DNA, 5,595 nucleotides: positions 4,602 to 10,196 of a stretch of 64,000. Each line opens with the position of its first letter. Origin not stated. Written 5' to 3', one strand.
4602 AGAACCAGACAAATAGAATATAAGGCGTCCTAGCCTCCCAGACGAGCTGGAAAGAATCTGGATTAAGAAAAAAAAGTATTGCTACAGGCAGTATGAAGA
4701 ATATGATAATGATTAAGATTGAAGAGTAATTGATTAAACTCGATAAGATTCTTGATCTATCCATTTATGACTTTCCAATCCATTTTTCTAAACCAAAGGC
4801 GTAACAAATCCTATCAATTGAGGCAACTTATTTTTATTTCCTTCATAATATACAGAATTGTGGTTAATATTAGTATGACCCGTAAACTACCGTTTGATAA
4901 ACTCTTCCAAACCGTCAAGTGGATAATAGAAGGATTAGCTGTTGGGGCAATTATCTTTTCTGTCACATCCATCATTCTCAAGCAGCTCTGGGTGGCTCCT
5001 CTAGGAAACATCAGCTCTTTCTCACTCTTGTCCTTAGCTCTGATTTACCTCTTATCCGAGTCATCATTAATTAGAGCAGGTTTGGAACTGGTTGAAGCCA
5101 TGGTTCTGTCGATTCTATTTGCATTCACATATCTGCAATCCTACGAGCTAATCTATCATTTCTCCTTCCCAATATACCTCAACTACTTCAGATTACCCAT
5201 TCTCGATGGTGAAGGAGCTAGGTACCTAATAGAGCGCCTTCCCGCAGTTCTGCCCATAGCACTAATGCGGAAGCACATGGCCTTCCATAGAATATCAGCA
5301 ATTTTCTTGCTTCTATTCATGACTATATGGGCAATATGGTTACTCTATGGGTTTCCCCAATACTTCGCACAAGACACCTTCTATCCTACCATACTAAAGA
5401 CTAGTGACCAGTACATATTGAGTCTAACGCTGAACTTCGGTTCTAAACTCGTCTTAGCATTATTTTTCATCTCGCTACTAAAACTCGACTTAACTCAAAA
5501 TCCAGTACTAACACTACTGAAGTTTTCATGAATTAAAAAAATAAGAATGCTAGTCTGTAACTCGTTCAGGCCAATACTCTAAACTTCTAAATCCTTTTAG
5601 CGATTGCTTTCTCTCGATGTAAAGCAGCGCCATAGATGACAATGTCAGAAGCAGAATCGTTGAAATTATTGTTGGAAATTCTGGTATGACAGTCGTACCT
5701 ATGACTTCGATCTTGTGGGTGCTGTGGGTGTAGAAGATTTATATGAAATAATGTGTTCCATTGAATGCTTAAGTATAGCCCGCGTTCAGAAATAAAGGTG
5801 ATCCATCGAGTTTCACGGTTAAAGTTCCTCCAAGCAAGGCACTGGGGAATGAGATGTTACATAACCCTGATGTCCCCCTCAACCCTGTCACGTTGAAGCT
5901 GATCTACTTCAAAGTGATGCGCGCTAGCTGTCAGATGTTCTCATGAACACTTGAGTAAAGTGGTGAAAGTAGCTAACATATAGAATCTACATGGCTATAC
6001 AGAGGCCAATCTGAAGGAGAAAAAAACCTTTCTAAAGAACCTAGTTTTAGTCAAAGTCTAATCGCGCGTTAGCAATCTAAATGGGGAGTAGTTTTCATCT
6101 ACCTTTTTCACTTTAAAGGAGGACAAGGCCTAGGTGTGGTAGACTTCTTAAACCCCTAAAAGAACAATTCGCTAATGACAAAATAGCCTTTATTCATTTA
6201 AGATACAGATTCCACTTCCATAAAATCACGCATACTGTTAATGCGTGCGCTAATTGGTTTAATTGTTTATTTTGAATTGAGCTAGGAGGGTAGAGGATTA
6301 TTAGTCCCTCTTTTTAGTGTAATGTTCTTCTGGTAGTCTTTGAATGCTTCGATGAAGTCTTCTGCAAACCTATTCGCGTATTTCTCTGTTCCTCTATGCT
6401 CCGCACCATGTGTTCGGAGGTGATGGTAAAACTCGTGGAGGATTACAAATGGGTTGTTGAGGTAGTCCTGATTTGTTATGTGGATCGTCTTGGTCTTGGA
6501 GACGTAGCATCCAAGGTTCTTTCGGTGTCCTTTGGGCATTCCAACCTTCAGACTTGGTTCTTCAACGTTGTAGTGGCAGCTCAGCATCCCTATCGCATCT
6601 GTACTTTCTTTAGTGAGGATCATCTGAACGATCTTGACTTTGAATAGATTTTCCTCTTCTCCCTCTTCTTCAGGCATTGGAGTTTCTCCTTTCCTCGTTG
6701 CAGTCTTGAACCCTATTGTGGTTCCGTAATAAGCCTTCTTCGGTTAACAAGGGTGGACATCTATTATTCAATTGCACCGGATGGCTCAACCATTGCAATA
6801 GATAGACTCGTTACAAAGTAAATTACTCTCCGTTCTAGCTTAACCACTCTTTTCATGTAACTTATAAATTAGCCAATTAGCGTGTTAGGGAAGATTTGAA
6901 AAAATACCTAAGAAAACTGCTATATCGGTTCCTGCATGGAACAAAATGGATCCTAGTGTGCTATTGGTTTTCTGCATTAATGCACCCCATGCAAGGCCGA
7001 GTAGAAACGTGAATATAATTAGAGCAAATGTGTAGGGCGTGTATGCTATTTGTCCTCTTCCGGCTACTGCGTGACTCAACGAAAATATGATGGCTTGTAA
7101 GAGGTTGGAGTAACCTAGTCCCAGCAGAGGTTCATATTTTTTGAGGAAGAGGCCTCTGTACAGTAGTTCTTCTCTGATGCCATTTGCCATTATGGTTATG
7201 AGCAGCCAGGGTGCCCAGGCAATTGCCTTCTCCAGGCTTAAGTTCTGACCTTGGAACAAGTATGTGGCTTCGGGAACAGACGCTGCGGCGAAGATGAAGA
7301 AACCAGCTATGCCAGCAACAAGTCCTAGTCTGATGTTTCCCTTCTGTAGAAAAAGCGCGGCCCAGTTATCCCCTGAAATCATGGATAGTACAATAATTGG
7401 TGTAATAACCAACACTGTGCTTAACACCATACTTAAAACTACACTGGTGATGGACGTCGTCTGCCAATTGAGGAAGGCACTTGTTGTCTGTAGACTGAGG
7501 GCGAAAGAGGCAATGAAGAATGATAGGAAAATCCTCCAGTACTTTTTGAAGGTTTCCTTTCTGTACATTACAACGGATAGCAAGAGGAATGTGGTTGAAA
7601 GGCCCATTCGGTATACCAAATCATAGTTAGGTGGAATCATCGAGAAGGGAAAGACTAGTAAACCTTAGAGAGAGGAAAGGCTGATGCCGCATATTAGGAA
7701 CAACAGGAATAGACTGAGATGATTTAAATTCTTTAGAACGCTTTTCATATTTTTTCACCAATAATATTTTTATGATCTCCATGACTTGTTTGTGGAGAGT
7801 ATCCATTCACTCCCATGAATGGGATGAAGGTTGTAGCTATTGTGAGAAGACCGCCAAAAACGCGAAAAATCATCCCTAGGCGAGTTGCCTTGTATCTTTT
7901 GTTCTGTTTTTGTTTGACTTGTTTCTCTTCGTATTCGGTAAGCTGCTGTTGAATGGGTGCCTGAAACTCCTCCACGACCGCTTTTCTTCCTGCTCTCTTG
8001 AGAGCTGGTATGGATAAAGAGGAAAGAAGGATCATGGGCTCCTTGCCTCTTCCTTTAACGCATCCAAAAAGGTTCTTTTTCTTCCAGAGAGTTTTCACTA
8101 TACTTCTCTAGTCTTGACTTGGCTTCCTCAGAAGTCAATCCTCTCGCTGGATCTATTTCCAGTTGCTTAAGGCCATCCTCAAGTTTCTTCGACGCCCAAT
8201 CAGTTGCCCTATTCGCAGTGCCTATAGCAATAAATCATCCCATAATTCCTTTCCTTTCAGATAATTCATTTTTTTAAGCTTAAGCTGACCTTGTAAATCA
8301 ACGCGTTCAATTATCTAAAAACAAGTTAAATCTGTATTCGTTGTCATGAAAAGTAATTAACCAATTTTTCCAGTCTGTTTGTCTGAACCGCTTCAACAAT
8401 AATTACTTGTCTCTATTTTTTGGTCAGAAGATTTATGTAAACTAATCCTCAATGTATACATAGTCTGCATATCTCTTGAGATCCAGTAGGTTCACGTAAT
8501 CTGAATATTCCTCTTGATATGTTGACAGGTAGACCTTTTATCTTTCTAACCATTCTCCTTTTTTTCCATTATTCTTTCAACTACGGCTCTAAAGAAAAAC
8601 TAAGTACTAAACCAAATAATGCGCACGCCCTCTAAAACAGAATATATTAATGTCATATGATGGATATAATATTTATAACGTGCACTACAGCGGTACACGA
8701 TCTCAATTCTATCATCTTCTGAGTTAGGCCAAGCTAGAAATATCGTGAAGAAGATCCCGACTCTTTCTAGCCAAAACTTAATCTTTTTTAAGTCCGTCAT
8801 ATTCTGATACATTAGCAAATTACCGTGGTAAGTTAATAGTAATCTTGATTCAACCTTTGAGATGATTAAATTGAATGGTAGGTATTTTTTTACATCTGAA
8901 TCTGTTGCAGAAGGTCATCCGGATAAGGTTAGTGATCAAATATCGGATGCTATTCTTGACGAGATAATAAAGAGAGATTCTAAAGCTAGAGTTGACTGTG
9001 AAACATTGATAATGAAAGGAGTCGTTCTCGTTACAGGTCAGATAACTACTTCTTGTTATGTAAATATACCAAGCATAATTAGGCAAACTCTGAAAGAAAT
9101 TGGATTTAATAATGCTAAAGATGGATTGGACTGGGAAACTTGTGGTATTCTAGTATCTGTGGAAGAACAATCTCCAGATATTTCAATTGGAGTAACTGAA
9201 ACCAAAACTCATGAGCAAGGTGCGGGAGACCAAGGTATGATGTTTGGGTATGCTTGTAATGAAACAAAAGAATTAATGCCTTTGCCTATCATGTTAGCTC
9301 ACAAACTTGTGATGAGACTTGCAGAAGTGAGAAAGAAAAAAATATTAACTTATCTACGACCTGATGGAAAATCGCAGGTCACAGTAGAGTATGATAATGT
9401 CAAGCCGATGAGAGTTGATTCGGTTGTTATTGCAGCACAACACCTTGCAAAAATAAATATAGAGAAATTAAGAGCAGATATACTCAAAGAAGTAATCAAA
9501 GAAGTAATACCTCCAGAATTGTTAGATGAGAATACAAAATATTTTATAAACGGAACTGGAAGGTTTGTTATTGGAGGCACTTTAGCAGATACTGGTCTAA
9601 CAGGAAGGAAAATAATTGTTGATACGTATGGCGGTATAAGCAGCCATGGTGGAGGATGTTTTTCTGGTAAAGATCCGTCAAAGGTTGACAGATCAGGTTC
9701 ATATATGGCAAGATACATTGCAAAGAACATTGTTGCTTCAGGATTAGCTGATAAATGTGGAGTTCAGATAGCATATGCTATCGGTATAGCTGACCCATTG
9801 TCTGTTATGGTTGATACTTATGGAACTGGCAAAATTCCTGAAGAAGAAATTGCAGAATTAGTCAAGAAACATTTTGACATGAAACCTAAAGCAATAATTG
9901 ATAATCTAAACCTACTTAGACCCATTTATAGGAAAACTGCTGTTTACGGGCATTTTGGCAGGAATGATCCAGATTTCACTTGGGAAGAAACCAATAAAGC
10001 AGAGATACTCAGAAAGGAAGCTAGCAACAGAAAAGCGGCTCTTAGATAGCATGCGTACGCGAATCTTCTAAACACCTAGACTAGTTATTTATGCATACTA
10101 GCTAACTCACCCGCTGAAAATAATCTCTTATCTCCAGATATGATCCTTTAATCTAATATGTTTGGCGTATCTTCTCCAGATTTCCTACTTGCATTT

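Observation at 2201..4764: Cysteine-free archaeosortase homologue translationally coupled to a processive GT2 synthase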

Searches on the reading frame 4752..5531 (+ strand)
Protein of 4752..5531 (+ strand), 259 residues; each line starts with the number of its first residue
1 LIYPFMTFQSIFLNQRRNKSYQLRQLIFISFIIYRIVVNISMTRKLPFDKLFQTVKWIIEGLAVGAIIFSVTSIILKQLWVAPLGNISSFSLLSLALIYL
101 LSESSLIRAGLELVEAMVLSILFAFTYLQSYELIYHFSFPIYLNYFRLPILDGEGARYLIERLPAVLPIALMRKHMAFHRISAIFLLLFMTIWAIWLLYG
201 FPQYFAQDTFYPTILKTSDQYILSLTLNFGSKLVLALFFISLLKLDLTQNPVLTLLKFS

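Call 3: search_protein_families(library=ncbifam, proteins=[window:4752-5531:+], max_evalue=0.1)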
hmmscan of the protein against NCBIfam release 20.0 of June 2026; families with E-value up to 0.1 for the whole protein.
window:4752-5531:+ (259 aa): 0 families

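Call 4: search_protein_families(library=pfam, proteins=[window:4752-5531:+], max_evalue=0.1)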
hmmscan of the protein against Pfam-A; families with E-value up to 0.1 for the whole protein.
window:4752-5531:+ (259 aa): 0 families

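Call 31: find_homologous_proteins(query=window:4875-5528:+, max_evalue=0.001)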
Query window:4875-5528:+ (218 aa): 17 proteins with E <= 0.001 among 1712 candidates.
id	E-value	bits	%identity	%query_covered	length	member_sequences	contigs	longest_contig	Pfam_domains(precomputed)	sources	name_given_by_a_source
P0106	2.8e-130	450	100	100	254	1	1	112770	-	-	-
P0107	1.6e-73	265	63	90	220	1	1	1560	-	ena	-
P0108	1.4e-66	242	59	91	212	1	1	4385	-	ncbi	-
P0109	1.7e-64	236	53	97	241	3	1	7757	-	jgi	jgi:hypothetical protein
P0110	2.0e-61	226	53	93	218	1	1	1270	-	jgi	jgi:hypothetical protein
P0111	7.0e-61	224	56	89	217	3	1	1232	-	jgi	-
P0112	1.2e-59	220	54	88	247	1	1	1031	-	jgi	jgi:hypothetical protein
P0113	3.4e-58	215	50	93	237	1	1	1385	-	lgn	-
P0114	3.0e-55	205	51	87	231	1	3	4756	-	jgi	-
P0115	1.9e-54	203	59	78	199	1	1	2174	-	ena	-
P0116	4.3e-47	179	50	79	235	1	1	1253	-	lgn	-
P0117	4.8e-47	179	49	78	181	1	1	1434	-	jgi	-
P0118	1.6e-44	170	43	89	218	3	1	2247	-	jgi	jgi:hypothetical protein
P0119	3.9e-43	166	46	78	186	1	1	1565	-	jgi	-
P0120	1.4e-37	148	53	64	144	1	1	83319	-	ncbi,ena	-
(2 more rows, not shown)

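Call 33: find_encoding_contigs(protein=P0120, flank=8000, max_places=2)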
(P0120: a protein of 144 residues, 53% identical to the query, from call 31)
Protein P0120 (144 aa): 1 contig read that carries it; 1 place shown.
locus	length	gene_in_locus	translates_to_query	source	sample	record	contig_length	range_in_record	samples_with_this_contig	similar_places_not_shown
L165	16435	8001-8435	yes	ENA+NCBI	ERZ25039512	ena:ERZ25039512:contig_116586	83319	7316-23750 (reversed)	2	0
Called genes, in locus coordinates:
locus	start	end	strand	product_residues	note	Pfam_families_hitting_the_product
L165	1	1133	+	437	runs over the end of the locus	PF07690:MFS_1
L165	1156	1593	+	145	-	-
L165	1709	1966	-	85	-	-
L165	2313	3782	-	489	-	-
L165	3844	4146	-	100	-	PF00583:Acetyltransf_1, PF08445:FR47, PF13508:Acetyltransf_7, PF13527:Acetyltransf_9 (weak), PF13673:Acetyltransf_10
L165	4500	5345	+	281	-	PF00248:Aldo_ket_red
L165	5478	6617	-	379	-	PF01321:Creatinase_N, PF00557:Peptidase_M24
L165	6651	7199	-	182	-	PF00296:Bac_luciferase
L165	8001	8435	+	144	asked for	-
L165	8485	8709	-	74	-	PF01894:YjbQ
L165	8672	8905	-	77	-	PF01894:YjbQ (weak)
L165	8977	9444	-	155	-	PF05724:TPMT, PF08241:Methyltransf_11, PF08242:Methyltransf_12, PF13489:Methyltransf_23 (weak), PF13649:Methyltransf_25, PF13847:Methyltransf_31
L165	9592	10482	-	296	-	-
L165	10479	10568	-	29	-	-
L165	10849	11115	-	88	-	PF13561:adh_short_C2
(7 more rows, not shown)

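Call 64: search_protein_families(library=pfam, alignment_id=A4, max_evalue=5)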
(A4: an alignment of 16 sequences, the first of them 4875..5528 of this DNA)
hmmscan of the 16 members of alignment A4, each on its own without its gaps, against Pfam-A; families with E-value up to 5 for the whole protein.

A. member 1, window:4875-5528:+ (218 aa): 1 family
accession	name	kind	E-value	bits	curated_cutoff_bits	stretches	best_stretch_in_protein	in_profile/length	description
PF01708.21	Gemini_mov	-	1.1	9.5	25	1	133-159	30-56/92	Geminivirus putative movement protein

B. families by the number of members that match (of 16 scanned): 8 families
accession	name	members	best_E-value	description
PF24673.1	Blr_divisome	1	0.022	Divisome-associated membrane protein Blr family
PF04999.18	FtsL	1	0.11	Cell division protein FtsL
PF15048.11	OSTbeta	1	0.41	Organic solute transporter subunit beta protein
PF16935.10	Hol_Tox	1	0.92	Putative Holin-like Toxin (Hol-Tox)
PF07123.17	PsbW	1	1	Photosystem II reaction centre W protein (PsbW)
PF01708.21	Gemini_mov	1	1.1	Geminivirus putative movement protein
PF02656.20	DUF202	1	1.8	Domain of unknown function (DUF202)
PF19590.4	TrbL_3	1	4.4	TrbL/VirB6 plasmid conjugal transfer like protein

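Call 65: search_solved_structures(query=A4, max_evalue=5)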
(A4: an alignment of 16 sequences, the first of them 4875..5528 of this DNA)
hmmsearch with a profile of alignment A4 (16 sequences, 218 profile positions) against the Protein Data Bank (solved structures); distinct sequences matched with E-value up to 5: 0.

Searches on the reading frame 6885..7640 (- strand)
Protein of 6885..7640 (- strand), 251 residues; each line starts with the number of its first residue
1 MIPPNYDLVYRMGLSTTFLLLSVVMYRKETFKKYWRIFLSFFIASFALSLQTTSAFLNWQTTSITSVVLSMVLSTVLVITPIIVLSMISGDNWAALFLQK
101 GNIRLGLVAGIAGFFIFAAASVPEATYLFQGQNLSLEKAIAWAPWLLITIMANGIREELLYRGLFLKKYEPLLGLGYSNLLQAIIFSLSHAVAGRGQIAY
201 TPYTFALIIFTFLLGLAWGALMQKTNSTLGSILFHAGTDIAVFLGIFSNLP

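Call 3: search_protein_families(library=ncbifam, proteins=[window:6885-7640:-], max_evalue=0.1)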
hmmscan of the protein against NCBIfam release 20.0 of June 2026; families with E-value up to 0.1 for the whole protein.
window:6885-7640:- (251 aa): 6 families
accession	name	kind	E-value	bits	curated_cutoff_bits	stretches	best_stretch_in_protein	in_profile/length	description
NF041647.1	ABC_perm_CPBP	equivalog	8.2e-07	28.1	435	1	37-236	423-624/636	ABC transporter permease subunit/CPBP intramembrane protease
NF050068.1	Rv0804_CPBP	equivalog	9.3e-07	28.6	200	1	60-237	19-184/197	Rv0804 family intramembrane glutamic endopeptidase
NF040589.1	CPBP_Synerg_MrtS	equivalog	1.1e-05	25.7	130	1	141-240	71-161/170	Synerg-CTERM system glutamic-type intramembrane protease MrtS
NF040914.1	Mrt_core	domain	0.00029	20.9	100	1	145-242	3-101/108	myxosortase family intramembrane protease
NF040674.1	CPBP_fam_MrtP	equivalog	0.0016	18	250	1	131-242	233-346/354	myxosortase MrtP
NF033192.3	CPBP_JDVT_MrtJ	equivalog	0.0021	18.7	75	1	143-242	8-95/98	JDVT-CTERM system glutamic-type intramembrane protease MrtJ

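Call 4: search_protein_families(library=pfam, proteins=[window:6885-7640:-], max_evalue=0.1)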
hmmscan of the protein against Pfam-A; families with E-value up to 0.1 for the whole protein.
window:6885-7640:- (251 aa): 1 family
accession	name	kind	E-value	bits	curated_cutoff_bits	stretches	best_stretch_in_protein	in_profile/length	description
PF02517.21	Rce1-like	-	4.3e-15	56.2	22.4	1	142-240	4-92/93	Type II CAAX prenyl endopeptidase Rce1-like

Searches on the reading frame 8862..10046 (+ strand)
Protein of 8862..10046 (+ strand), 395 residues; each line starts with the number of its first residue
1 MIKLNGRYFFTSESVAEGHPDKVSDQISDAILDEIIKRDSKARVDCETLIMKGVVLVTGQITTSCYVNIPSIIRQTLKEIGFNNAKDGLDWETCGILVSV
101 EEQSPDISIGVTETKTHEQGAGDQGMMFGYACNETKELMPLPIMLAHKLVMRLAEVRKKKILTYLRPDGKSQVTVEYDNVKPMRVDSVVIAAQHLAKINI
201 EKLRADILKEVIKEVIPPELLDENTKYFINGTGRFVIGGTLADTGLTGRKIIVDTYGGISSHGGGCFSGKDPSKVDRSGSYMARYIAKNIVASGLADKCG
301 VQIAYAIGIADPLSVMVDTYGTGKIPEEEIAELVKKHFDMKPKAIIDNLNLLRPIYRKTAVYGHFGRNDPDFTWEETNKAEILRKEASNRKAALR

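Call 59: list_cluster_members(proteins=[P0359, P0372, P0339, P0124, P0108, P0132, P0246, P0002, window:8862-10046:+, P0184])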
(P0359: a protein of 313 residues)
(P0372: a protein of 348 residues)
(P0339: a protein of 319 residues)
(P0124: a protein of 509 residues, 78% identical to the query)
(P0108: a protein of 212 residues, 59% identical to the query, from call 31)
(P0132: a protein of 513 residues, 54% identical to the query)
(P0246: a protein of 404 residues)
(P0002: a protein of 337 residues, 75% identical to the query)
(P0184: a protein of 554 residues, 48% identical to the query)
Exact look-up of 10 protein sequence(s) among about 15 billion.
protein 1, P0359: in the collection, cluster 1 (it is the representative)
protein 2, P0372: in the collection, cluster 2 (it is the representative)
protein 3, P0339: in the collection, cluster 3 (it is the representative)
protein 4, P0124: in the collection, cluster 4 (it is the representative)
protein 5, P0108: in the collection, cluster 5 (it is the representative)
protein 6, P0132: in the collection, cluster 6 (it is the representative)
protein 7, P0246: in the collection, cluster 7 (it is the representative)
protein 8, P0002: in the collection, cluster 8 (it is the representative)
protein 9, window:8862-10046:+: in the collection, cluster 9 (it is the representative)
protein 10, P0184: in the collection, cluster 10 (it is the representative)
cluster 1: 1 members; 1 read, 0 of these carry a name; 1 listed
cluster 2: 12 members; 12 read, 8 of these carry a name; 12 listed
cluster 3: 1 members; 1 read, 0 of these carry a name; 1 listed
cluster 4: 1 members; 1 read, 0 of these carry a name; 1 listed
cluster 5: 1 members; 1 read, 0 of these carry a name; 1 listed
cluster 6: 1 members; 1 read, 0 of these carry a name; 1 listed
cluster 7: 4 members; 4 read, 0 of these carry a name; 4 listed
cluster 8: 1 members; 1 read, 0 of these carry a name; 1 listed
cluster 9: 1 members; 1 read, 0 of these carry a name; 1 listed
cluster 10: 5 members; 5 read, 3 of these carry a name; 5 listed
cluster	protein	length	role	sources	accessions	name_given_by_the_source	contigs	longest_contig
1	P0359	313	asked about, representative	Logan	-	-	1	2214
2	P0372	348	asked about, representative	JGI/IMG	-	thaumarchaeosortase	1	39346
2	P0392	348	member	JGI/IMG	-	thaumarchaeosortase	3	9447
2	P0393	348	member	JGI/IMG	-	thaumarchaeosortase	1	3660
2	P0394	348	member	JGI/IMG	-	thaumarchaeosortase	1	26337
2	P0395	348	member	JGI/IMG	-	thaumarchaeosortase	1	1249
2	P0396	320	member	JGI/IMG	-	thaumarchaeosortase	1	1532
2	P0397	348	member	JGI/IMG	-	thaumarchaeosortase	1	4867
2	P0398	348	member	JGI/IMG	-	thaumarchaeosortase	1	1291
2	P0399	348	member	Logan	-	-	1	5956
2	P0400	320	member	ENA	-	-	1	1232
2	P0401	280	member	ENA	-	-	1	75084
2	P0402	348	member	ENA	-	-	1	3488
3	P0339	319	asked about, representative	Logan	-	-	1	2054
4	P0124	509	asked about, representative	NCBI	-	-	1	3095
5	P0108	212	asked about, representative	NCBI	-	-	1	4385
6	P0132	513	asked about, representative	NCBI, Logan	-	-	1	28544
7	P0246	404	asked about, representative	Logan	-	-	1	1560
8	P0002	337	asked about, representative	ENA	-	-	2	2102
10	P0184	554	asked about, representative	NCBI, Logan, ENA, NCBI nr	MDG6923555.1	MAG: glycosyltransferase [Nitrososphaerota archaeon] | glycosyltransferase [Nitrososphaerota archaeon]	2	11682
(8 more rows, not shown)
